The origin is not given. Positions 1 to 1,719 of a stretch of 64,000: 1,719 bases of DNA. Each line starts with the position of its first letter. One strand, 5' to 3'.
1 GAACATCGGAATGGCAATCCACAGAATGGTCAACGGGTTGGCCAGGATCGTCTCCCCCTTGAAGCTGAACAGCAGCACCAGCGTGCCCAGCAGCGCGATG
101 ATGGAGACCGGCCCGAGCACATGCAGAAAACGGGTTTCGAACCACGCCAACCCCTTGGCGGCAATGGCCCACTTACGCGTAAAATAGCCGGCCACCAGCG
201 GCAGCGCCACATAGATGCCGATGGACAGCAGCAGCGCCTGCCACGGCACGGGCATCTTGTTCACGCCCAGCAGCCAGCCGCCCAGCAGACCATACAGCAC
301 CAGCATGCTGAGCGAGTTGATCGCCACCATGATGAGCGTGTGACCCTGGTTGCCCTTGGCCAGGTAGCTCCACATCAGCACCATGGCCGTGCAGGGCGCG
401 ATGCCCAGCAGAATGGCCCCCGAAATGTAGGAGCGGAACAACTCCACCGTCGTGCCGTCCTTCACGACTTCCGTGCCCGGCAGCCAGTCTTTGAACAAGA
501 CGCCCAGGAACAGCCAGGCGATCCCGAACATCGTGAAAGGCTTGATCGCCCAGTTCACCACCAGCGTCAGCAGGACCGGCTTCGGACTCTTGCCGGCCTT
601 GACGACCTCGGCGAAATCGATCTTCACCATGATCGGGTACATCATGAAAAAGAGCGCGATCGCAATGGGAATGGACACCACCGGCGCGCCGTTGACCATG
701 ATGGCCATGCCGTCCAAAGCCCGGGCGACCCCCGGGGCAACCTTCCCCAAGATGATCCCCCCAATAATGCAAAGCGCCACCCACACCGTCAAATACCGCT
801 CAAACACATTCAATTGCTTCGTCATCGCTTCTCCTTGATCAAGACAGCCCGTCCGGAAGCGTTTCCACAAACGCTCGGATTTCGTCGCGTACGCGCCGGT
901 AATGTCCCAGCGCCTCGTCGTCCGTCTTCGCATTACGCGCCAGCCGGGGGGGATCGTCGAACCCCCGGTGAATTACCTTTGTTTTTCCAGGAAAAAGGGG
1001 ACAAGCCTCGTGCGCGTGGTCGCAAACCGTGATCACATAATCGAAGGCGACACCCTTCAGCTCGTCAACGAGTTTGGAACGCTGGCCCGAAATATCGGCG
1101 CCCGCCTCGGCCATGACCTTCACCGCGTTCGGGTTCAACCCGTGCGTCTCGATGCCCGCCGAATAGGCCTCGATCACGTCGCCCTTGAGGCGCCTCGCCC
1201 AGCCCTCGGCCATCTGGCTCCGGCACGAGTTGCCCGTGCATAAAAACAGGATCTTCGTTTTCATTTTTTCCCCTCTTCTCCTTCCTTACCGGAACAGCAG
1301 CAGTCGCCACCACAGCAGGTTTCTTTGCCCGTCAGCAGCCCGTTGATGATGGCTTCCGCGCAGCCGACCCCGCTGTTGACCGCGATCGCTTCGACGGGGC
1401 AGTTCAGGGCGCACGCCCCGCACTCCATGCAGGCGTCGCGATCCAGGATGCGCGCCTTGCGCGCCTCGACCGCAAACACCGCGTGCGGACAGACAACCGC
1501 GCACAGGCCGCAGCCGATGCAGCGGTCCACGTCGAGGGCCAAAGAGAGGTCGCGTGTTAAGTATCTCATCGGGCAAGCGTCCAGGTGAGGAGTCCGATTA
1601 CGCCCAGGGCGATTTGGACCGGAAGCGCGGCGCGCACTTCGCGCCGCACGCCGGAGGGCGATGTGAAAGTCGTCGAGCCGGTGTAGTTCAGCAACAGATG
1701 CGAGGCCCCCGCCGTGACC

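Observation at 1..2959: hgcAB is embedded in, and translationally coupled within, an arsenic-resistance operon (arsR-hgcA-hgcB-arsC-acr3)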

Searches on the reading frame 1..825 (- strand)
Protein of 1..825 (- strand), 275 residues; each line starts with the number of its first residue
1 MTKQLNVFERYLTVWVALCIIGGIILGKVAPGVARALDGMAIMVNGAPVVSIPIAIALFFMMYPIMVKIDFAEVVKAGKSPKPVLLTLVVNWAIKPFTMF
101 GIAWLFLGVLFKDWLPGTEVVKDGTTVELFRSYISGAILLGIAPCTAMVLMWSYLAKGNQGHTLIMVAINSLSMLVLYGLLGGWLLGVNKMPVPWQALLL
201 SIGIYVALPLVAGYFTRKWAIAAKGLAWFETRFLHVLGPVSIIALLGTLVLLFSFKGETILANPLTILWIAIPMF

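Call 3: search_protein_families(library=pfam, proteins=[window:1-825:-], max_evalue=0.01)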
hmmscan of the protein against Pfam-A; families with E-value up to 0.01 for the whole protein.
window:1-825:- (275 aa): 2 families
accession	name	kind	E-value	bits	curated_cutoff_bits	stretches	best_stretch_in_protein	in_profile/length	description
PF01758.21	SBF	-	8.2e-45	153.3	24.3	1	55-262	1-190/191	Sodium Bile acid symporter family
PF13593.11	SBF_like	-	3.3e-06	27.1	25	1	15-243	2-201/313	SBF-like CPA transporter family (DUF4137)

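Call 4: search_protein_families(library=ncbifam, proteins=[window:1-825:-], max_evalue=0.01)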
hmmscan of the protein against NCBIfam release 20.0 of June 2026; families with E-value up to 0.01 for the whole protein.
window:1-825:- (275 aa): 1 family
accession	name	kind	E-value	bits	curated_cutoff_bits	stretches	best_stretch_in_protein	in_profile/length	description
TIGR00832.1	acr3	equivalog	1e-80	271.5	282.8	1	5-274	1-251/327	ACR3 family arsenite efflux transporter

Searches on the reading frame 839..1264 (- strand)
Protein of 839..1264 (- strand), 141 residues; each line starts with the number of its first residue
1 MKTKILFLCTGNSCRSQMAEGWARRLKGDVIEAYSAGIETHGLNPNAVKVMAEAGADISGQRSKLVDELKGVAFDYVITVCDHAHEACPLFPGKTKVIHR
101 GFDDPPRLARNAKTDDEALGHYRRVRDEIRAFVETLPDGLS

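Call 3: search_protein_families(library=pfam, proteins=[window:839-1264:-], max_evalue=0.01)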
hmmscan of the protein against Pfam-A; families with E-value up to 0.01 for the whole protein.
window:839-1264:- (141 aa): 1 family
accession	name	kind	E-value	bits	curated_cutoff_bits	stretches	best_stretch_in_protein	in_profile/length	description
PF01451.26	LMWPc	-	2.5e-19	70.4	23.2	1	5-98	1-105/144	Low molecular weight phosphotyrosine protein phosphatase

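Call 4: search_protein_families(library=ncbifam, proteins=[window:839-1264:-], max_evalue=0.01)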
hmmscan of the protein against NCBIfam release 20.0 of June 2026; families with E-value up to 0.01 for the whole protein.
window:839-1264:- (141 aa): 5 families
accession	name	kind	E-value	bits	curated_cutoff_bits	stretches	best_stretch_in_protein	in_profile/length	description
TIGR02691.1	arsC_pI258_fam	equivalog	3.9e-45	153.2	174.3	1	5-135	1-128/129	arsenate reductase (thioredoxin)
NF010053.0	PRK13530.1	subfamily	2.3e-42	144.5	215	1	2-135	3-127/133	arsenate reductase (thioredoxin)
TIGR02689.1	ars_reduc_gluta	equivalog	1.6e-25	89.8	157.6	1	4-136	2-125/126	arsenate reductase, glutathione/glutaredoxin type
NF007520.0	PRK10126.1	equivalog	6.2e-06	26.7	243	1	1-101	1-105/147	low molecular weight protein-tyrosine-phosphatase Wzb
NF008486.0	PRK11391.1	equivalog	4.9e-05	23.8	247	1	4-80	8-86/148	phosphotyrosine-protein phosphatase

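Call 46: search_solved_structures(query=window:839-1264:-, show_alignments=2, max_evalue=1e-10)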
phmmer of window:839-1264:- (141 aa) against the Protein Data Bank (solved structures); distinct sequences matched with E-value up to 1e-10: 12.
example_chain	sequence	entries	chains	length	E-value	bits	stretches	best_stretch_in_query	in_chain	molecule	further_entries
1jl3_A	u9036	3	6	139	2.6e-38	134.1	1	5-130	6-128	ARSENATE REDUCTASE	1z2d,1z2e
2ipa_B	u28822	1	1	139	3.2e-34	120.9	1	3-130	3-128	Protein arsC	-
2cd7_A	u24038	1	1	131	1.1e-32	115.9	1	3-134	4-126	PROTEIN ARSC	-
1ljl_A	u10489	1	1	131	5.8e-32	113.6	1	3-134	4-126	arsenate reductase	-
1lju_A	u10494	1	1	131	1.1e-30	109.5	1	3-134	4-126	arsenate reductase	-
1lk0_A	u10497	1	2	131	1.5e-30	109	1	3-134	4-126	arsenate reductase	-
1jf8_A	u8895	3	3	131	2.8e-29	104.9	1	3-134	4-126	arsenate reductase | Protein arsC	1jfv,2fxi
1rxe_A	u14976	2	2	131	7.1e-28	100.3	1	3-134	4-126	Arsenate reductase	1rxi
8p5n_A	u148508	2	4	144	1.2e-23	86.7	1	4-134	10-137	Low molecular weight phosphatase family protein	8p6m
2l17_A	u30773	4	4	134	4e-17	65.5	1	4-134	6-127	Arsenate reductase | Glutaredoxin arsenate reductase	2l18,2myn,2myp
2l19_A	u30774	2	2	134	5e-16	62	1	4-134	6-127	Arsenate reductase | Glutaredoxin arsenate reductase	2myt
2myu_A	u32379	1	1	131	1.9e-14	56.8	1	4-134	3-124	Glutaredoxin arsenate reductase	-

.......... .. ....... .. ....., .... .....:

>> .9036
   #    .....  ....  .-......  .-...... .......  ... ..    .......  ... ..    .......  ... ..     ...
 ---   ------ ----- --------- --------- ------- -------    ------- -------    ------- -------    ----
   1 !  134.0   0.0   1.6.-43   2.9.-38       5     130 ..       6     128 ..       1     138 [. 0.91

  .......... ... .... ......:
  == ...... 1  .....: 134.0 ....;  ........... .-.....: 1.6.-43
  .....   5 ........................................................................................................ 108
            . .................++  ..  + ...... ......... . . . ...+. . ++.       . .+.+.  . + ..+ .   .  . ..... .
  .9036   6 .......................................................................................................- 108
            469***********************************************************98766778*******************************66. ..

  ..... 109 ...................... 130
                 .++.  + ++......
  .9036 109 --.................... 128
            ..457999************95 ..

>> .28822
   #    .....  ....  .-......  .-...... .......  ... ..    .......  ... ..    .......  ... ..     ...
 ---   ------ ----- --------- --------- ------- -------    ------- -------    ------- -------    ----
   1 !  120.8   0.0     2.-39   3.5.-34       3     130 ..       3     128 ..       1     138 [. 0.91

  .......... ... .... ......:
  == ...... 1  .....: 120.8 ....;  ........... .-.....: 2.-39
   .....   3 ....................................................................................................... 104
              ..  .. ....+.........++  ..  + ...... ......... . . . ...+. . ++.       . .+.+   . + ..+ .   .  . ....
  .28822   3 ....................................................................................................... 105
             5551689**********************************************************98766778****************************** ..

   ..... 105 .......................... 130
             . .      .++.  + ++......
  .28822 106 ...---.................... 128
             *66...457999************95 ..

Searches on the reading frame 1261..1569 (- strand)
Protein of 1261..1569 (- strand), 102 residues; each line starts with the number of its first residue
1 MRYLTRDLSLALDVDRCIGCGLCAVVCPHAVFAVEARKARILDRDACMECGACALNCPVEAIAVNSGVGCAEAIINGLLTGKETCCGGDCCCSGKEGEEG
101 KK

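Call 3: search_protein_families(library=pfam, proteins=[window:1261-1569:-], max_evalue=0.01)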
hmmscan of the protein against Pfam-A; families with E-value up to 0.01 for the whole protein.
window:1261-1569:- (102 aa): 14 families
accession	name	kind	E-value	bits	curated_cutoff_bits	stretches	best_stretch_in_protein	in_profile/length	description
PF00037.32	Fer4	-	1.4e-12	47.3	21.1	2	12-30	3-21/24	4Fe-4S binding domain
PF12797.12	Fer4_2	-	3.5e-10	39.6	24.5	2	12-28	5-21/22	4Fe-4S binding domain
PF14697.11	Fer4_21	-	5.4e-09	36.5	35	1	13-63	4-58/59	4Fe-4S dicluster domain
PF12838.12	Fer4_7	-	9.7e-09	36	27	1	16-61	1-52/52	4Fe-4S dicluster domain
PF13237.11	Fer4_10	-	2.3e-08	34.3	25.5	1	12-58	4-53/53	4Fe-4S dicluster domain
PF12837.12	Fer4_6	-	4.2e-08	33.2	25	2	13-32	5-24/24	4Fe-4S binding domain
PF13187.11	Fer4_9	-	5.3e-08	33.2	27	1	16-62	1-52/52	4Fe-4S dicluster domain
PF13459.11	Fer4_15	-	8.6e-06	26.8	22.4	1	12-34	3-25/66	4Fe-4S single cluster domain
PF13534.11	Fer4_17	-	1e-05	26.4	22.2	1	13-30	42-59/61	4Fe-4S dicluster domain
PF13183.11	Fer4_8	-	2.9e-05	25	27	1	14-31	2-17/68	4Fe-4S dicluster domain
PF12800.12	Fer4_4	-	3.6e-05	24.2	24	1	15-28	2-15/17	4Fe-4S binding domain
PF13484.11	Fer4_16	-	9.3e-05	23.6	30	1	16-35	1-20/66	4Fe-4S double cluster binding domain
PF25160.1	LdpA_Fe-S-bd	-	0.00021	21.5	27.6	1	15-32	26-43/49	LdpA Fe-S cluster-binding domain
PF12798.12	Fer4_3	-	0.00089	20.4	27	0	17-29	1-13/15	4Fe-4S binding domain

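Call 4: search_protein_families(library=ncbifam, proteins=[window:1261-1569:-], max_evalue=0.01)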
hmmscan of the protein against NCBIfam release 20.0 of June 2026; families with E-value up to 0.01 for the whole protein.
window:1261-1569:- (102 aa): 83 families (the best 25 are shown)
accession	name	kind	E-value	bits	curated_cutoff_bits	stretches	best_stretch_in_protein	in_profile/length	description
NF040864.1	HgcB_ferredoxin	equivalog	1.9e-33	114.2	99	1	2-91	1-92/93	mercury methylation ferredoxin HgcB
NF058577.1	FdxA_fam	equivalog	1.4e-15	57.2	65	3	15-61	7-52/52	4Fe-4S ferredoxin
NF043039.1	HgcAB_like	equivalog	1.3e-14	54.6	285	1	6-62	291-349/350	HgcAB-like fusion protein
NF040684.1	PorD_Arch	equivalog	1.2e-11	44.5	120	1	9-64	26-81/85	pyruvate synthase subunit PorD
NF038196.1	ferrodoxin_EFR1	subfamily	2.1e-11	44.3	75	1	8-65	178-232/242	EFR1 family ferrodoxin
TIGR02179.1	PorD_KorD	subfamily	6.8e-11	42.1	60.05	1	12-64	22-74/78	2-oxoacid:acceptor oxidoreductase, delta subunit, pyruvate/2-ketoisovalerate family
NF040770.1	hetero_SS_HdrA2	exception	4.3e-10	38.3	1100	1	9-65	571-626/777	CoB-CoM heterodisulfide reductase HdrA2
NF007203.0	PRK09624.1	equivalog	5.9e-10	39.3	171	1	12-64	48-100/105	pyuvate ferredoxin oxidoreductase subunit delta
NF007202.0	PRK09623.1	equivalog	2.8e-08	34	166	1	3-34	69-100/105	3-methyl-2-oxobutanoate dehydrogenase subunit delta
NF040612.1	F420_dehyd_FpoI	exception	6.5e-08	32.5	180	2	11-34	38-61/135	F420H2 dehydrogenase subunit FpoI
NF007382.0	PRK09898.1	equivalog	8.2e-08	32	213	1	9-63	148-199/208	ferredoxin-like protein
NF045874.1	Vhu_polyferre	exception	8.3e-08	31.3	600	1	13-85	194-267/381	F420-non-reducing hydrogenase associated-polyferredoxin VhuB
NF006221.0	PRK08348.1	subfamily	1.8e-07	30.9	124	1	10-65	39-95/136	NADH-plastoquinone oxidoreductase subunit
TIGR02512.1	FeFe_hydrog_A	subfamily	2.3e-07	30.1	405.95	1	10-67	2-72/375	[FeFe] hydrogenase, group A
TIGR01971.1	NuoI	subfamily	3.1e-07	30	113.05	1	10-77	37-113/121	NADH-quinone oxidoreductase, chain I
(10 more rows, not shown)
